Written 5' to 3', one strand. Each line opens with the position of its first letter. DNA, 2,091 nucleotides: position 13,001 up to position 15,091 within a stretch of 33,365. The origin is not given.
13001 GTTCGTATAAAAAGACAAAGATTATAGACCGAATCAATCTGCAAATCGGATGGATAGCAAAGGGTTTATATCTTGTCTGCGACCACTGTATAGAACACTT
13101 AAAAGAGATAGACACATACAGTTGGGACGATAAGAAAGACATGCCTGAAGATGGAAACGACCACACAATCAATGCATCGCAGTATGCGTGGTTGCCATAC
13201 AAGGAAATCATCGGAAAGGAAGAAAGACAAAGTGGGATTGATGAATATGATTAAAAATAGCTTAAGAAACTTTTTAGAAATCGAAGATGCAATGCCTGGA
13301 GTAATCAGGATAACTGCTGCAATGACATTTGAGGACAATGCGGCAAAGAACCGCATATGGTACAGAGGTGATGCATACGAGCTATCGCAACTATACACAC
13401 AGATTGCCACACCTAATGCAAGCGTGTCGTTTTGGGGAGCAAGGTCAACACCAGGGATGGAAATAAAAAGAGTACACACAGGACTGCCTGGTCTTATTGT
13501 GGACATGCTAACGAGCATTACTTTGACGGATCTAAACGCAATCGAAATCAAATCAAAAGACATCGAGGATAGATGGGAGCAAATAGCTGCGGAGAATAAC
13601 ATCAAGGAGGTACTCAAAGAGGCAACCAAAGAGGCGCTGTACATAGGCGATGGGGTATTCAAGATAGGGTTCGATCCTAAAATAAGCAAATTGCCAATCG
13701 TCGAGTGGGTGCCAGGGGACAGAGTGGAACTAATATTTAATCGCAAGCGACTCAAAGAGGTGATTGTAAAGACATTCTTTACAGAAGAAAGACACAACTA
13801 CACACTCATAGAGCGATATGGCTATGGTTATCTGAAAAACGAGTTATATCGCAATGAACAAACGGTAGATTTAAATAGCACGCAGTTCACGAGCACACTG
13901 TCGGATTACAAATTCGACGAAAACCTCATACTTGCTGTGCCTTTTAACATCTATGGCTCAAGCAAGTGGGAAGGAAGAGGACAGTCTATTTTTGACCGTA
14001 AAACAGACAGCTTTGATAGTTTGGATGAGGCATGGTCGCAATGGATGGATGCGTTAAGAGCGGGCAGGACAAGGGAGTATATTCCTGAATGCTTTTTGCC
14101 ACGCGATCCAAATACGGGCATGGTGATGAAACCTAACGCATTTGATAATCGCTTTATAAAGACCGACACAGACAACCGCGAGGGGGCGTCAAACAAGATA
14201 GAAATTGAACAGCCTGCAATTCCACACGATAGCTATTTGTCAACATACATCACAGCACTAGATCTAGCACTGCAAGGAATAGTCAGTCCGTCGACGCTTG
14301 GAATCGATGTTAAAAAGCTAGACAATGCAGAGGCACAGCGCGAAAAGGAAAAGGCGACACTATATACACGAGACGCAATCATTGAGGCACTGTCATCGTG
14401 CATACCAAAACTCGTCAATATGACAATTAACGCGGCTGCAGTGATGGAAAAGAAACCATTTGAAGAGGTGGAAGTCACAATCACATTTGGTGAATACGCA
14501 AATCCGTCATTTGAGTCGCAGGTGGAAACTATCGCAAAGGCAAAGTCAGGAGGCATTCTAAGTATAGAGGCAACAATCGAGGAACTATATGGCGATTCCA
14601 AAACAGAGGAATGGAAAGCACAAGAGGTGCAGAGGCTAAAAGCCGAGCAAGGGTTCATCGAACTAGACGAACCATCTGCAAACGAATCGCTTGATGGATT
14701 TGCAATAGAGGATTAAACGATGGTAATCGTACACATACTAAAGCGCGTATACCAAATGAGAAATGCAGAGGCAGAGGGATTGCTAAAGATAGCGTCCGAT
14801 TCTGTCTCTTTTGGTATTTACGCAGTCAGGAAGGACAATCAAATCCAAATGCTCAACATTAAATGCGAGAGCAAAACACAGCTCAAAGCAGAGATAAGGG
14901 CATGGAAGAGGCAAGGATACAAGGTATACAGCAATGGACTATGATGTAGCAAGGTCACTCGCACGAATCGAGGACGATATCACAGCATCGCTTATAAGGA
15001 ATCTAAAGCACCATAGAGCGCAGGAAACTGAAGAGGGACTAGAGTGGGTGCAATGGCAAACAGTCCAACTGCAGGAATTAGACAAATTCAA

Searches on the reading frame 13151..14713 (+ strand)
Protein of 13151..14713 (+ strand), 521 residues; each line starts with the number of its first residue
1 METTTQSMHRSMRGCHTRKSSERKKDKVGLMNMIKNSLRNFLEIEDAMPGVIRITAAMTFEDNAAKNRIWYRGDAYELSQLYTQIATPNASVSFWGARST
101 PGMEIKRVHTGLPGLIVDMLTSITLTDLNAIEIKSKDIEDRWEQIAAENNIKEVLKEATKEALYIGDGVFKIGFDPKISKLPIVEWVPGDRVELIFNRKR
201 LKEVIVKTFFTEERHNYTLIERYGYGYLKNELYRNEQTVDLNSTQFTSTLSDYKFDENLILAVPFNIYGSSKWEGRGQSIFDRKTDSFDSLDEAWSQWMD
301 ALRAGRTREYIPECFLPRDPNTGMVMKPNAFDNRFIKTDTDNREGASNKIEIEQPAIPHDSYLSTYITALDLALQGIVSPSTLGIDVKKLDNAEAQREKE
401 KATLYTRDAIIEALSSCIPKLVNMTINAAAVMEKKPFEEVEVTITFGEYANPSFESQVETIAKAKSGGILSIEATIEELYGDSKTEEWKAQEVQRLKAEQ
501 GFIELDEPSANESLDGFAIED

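Call 3: search_protein_families(library=pfam, proteins=[window:13151-14713:+], max_evalue=1)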
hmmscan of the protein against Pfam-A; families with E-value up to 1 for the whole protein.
window:13151-14713:+ (521 aa): 3 families
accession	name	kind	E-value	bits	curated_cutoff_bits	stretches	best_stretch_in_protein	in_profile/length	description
PF05133.19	SPP1_portal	-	1.5e-05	24.6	25.5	1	98-500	33-410/416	Phage portal protein, SPP1 Gp6-like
PF07230.16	Portal_T4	-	0.0093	15.2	22.9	1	120-213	37-121/433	Bacteriophage T4-like portal protein (Gp20)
PF01903.22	CbiX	-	0.12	13.1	22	0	429-466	17-52/106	CbiX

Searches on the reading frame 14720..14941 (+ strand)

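Call 3: search_protein_families(library=pfam, proteins=[window:14720-14941:+], max_evalue=1)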
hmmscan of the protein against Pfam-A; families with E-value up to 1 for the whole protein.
window:14720-14941:+ (74 aa): 0 families

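Call 4: search_protein_families(library=phrogs, proteins=[window:14720-14941:+], max_evalue=0.1)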
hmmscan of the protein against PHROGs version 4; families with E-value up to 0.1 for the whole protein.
window:14720-14941:+ (74 aa): 3 families
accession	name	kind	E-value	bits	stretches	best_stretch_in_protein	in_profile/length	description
phrog_25639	-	unknown function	4.2e-19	69.4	1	4-73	3-72/74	-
phrog_8431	-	unknown function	0.058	14.5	1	22-72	101-149/174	-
phrog_29945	-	unknown function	0.061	13.5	1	5-45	294-333/369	-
